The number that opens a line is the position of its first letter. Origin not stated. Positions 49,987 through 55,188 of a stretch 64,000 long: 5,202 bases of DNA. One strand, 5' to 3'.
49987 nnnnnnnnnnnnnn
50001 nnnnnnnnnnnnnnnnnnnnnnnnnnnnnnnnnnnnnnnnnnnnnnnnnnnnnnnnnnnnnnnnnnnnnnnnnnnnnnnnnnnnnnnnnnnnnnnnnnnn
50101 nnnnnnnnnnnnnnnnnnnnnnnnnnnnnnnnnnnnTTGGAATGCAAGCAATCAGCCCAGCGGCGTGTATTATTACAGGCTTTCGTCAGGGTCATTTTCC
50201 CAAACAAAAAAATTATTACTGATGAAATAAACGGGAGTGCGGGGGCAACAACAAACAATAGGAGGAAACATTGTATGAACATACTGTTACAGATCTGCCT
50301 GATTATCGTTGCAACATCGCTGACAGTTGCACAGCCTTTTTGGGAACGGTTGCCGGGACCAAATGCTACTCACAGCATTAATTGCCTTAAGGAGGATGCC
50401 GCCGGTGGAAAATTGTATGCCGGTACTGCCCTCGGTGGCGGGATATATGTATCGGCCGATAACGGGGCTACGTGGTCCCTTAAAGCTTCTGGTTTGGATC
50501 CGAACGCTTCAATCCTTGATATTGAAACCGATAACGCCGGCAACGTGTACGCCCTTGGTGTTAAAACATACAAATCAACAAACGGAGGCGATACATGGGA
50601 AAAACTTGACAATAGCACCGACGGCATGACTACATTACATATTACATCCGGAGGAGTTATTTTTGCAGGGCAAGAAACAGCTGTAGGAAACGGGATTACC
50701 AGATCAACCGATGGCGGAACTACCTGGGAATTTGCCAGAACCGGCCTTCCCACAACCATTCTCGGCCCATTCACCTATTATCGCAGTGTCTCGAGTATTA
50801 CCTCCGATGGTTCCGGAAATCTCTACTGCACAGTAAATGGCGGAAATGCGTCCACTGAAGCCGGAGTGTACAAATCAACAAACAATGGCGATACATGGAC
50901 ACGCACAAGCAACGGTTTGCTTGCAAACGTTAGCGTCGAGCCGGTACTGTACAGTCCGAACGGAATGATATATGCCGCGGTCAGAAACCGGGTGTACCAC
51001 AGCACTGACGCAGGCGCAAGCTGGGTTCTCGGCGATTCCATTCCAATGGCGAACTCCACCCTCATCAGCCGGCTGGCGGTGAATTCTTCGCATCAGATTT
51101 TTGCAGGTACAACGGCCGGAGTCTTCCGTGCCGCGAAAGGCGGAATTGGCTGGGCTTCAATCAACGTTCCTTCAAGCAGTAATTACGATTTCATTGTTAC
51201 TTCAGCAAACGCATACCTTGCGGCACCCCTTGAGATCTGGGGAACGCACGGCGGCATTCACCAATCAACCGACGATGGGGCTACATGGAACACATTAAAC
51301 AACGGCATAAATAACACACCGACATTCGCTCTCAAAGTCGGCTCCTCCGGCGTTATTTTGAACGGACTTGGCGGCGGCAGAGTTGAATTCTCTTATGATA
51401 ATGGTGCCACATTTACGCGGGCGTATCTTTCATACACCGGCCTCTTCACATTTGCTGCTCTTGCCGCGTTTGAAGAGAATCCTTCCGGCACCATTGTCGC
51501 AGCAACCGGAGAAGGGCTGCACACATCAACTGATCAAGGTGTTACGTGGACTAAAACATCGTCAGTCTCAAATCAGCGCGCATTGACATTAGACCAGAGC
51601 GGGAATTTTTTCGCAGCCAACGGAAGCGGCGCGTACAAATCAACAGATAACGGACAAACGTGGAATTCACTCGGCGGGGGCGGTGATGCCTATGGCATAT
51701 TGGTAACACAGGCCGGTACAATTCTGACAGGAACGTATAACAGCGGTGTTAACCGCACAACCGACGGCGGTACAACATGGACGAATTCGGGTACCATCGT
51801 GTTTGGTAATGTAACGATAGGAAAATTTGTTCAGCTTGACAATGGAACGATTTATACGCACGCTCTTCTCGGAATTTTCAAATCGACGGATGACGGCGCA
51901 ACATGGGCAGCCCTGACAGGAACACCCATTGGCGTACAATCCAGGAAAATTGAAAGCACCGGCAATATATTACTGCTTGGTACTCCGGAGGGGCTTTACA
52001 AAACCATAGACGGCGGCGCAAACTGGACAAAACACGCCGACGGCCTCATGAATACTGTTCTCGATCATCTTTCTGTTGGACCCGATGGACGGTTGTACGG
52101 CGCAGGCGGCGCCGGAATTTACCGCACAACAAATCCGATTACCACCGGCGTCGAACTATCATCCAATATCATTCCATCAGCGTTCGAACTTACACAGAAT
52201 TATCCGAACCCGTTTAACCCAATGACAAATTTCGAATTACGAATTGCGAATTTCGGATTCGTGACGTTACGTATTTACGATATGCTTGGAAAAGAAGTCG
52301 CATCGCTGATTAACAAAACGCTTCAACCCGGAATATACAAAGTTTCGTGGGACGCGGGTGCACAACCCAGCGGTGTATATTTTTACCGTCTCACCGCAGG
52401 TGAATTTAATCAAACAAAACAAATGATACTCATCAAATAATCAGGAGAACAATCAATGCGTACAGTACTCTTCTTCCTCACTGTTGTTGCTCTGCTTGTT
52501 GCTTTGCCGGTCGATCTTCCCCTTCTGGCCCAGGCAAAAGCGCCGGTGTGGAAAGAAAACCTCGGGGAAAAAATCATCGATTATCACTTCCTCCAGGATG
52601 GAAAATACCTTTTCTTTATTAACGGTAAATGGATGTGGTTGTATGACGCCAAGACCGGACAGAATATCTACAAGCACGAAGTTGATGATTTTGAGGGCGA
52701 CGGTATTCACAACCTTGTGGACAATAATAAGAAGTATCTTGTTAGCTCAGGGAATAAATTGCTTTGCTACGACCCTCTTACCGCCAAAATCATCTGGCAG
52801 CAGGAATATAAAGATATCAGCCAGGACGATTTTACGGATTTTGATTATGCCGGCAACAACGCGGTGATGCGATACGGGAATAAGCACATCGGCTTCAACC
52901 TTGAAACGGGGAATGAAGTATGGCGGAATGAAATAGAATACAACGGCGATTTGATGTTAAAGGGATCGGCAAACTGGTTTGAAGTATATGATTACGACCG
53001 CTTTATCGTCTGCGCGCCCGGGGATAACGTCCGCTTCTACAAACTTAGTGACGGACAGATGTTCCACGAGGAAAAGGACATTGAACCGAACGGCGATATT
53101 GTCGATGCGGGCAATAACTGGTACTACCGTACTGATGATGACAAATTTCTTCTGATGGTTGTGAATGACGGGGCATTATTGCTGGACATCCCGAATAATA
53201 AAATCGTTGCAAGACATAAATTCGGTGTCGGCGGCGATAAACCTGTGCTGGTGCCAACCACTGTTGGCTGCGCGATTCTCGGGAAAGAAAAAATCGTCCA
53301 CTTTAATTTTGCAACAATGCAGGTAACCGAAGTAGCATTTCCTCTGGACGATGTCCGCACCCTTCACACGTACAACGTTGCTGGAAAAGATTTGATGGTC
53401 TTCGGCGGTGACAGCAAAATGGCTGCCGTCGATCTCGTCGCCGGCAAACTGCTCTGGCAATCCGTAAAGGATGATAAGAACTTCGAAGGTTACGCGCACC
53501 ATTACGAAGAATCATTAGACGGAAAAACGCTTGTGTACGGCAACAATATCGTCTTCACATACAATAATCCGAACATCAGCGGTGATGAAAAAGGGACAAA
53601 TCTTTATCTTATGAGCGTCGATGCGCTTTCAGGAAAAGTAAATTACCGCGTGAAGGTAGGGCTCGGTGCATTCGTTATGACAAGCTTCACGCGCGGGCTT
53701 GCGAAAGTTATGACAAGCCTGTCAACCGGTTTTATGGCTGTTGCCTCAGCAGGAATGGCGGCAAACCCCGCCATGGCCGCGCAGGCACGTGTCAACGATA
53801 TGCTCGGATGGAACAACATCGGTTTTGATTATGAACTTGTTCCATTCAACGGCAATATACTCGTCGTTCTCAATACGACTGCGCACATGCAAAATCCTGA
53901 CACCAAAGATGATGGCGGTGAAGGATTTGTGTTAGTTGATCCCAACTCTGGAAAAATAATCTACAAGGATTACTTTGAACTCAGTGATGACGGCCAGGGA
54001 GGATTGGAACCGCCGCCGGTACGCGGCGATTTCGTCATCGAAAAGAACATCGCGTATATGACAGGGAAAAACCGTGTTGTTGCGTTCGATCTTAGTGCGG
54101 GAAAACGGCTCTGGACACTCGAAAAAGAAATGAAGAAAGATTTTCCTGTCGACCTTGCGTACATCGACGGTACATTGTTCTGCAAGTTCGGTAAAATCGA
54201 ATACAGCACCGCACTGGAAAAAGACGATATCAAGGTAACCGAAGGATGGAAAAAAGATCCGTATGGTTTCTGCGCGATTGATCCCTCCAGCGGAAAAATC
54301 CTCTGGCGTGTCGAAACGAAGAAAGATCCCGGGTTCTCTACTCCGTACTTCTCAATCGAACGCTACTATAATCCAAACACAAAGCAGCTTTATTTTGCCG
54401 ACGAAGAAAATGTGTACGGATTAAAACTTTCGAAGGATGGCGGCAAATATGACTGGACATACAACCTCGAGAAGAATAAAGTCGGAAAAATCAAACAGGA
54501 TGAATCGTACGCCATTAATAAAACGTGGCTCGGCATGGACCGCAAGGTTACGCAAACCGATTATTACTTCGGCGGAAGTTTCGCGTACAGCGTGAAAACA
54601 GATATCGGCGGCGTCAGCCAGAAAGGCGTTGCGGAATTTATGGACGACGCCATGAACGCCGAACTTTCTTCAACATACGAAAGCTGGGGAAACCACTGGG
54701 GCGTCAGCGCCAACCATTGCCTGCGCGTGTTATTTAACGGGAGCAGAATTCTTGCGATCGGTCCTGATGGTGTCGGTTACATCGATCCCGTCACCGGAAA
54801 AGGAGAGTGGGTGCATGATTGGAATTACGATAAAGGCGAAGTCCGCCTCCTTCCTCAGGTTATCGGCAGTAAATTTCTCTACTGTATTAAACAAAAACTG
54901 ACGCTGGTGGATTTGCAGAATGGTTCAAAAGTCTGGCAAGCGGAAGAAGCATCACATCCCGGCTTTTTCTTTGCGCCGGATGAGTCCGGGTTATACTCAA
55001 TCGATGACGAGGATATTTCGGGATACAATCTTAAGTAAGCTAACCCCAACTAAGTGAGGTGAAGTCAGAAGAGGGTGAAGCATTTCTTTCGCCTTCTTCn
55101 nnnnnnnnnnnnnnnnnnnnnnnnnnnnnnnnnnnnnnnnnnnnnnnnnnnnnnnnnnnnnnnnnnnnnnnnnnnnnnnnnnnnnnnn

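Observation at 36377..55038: Candidate new signalling circuit: FG-GAP receptor kinase, GAF-sigma54 activator, enhancer promoter, T9SS propeller operon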

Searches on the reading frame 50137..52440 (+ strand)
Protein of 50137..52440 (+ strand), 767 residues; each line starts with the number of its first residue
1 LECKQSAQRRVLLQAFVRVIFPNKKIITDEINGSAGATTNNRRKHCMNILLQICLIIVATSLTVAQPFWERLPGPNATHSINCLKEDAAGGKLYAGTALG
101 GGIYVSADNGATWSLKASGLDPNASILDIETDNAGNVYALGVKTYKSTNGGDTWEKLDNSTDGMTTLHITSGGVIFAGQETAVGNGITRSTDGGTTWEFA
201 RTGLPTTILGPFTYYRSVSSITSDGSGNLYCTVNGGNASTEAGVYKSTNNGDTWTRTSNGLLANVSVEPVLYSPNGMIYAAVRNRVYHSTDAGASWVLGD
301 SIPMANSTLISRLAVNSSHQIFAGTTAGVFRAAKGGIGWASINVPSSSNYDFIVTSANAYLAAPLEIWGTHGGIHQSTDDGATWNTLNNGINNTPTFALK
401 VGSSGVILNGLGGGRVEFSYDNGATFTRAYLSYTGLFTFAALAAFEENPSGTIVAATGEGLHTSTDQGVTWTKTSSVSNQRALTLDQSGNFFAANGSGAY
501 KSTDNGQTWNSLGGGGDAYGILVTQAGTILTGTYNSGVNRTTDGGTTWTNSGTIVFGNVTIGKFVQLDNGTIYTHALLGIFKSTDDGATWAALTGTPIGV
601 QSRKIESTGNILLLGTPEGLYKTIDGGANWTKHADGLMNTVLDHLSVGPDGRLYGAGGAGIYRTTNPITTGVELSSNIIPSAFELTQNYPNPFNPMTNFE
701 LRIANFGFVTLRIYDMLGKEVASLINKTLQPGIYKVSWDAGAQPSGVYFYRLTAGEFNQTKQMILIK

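Call 7: search_protein_families(library=pfam, proteins=[window:50137-52440:+], max_evalue=0.01)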
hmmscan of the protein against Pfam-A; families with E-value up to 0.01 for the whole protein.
window:50137-52440:+ (767 aa): 5 families
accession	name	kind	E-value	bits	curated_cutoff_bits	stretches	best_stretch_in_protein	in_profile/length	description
PF02012.26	BNR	-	2.9e-16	57.2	27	0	104-115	1-12/12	BNR/Asp-box repeat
PF15902.12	Sortilin-Vps10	-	5.4e-15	55.5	33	1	144-258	3-113/446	Sortilin, neurotensin receptor 3,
PF13088.12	BNR_2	-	2.5e-08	34.1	31.4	1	186-308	84-210/277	BNR repeat-like domain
PF18962.6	Por_Secre_tail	-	4.4e-07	30.5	27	1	689-764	2-74/75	Secretion system C-terminal sorting domain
PF13585.12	CHU_C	-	0.008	16.7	27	1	703-762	23-81/86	CHU_C Type IX secretion signal domain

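Call 62: search_protein_families(library=ncbifam, proteins=[window:50275-52440:+], max_evalue=0.001)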
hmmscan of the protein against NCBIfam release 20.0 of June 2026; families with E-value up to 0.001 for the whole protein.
window:50275-52440:+ (721 aa): 6 families
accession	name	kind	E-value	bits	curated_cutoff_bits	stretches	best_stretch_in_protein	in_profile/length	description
NF045728.1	glycosyl_F510_1955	equivalog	8.7e-43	146.4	175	5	373-508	77-216/246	F510_1955 family glycosylhydrolase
TIGR04183.1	Por_Secre_tail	domain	6.3e-11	42.1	23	1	643-718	2-70/72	T9SS type A sorting domain-containing protein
NF053688.1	BamI_Bacteroidota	equivalog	5.3e-10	39.1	370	1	191-277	179-263/452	BamI family beta-barrel-assembly machinery protein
NF038113.1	T9SSA_dep_M36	equivalog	7.4e-07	27.7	885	1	635-719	790-868/869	T9SS-dependent M36 family metallopeptidase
NF052323.1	T9SSA_dep_M6i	equivalog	4e-05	21.8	600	1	640-721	958-1038/1043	T9SS-dependent M6-like inactivated metalloprotease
NF033707.1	T9SS_sortase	equivalog_domain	0.00024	18.9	420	1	640-709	999-1078/1095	type IX secretion system sortase PorU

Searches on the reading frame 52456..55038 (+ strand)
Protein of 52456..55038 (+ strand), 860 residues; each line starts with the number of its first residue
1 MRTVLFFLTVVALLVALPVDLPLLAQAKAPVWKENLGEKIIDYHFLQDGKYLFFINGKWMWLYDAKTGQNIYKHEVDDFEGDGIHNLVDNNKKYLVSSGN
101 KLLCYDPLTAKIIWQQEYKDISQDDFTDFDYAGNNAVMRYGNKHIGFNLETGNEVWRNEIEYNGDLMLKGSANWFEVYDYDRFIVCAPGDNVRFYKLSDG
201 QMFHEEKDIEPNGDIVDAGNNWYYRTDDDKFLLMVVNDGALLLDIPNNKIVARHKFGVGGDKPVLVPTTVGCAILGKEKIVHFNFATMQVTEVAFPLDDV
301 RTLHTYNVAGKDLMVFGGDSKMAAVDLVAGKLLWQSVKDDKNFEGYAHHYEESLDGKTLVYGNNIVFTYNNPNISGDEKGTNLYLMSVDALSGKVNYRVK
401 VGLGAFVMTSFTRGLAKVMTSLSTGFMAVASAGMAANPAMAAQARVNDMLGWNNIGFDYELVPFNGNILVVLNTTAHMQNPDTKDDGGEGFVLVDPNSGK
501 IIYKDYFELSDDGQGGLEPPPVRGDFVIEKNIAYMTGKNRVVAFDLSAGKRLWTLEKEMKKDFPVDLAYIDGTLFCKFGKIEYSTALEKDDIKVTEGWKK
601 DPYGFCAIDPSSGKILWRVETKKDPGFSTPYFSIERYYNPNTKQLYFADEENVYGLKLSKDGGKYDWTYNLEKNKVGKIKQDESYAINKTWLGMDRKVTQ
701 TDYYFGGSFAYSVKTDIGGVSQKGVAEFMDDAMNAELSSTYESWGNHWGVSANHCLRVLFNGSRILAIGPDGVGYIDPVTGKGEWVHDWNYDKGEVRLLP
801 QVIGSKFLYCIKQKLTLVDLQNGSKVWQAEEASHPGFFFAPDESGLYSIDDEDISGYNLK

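Call 7: search_protein_families(library=pfam, proteins=[window:52456-55038:+], max_evalue=0.01)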
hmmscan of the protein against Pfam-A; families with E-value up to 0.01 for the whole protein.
window:52456-55038:+ (860 aa): 4 families
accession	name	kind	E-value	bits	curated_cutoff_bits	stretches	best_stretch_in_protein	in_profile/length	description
PF13360.13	PQQ_2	-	1.5e-22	80.8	27.6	1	62-162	47-148/233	Outer membrane protein assembly factor BamB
PF25293.1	Beta-prop_EMC1_N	-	7.5e-06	26.2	34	0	40-142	66-171/219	EMC1 N-terminal beta-propeller domain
PF01011.28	PQQ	-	0.00034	19.9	26.7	0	527-562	55-90/595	Glucose/ethanol/alcohol dehydrogenase, beta-propeller domain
PF13570.13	Beta-prop_ACSF4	-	0.0034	17.3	133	0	606-671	158-212/329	Beta-alanine-activating enzyme, beta-propeller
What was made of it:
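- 52456..55038 (+): PQQ_2/BamB-like propeller protein with signal peptide and no detectable T9SS tail. Call 7.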

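Call 62: search_protein_families(library=ncbifam, proteins=[window:52456-55038:+], max_evalue=0.001)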
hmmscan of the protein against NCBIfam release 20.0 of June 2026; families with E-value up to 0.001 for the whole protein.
window:52456-55038:+ (860 aa): 4 families
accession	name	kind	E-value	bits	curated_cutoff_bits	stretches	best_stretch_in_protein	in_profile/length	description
TIGR03300.1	assembly_YfgL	equivalog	3e-09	36.1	285.2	0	62-207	79-217/377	outer membrane protein assembly factor BamB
TIGR04528.1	acido_non_PQQ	subfamily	7.9e-07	28.2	650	0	51-127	60-139/493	acido-empty-quinoprotein group A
NF041516.1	PA2928_fam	subfamily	1.7e-05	24.4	70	0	607-670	318-375/376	PA2928 family protein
NF008351.0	PRK11138.1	equivalog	0.00022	19.8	423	0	64-159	230-321/394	outer membrane protein assembly factor BamB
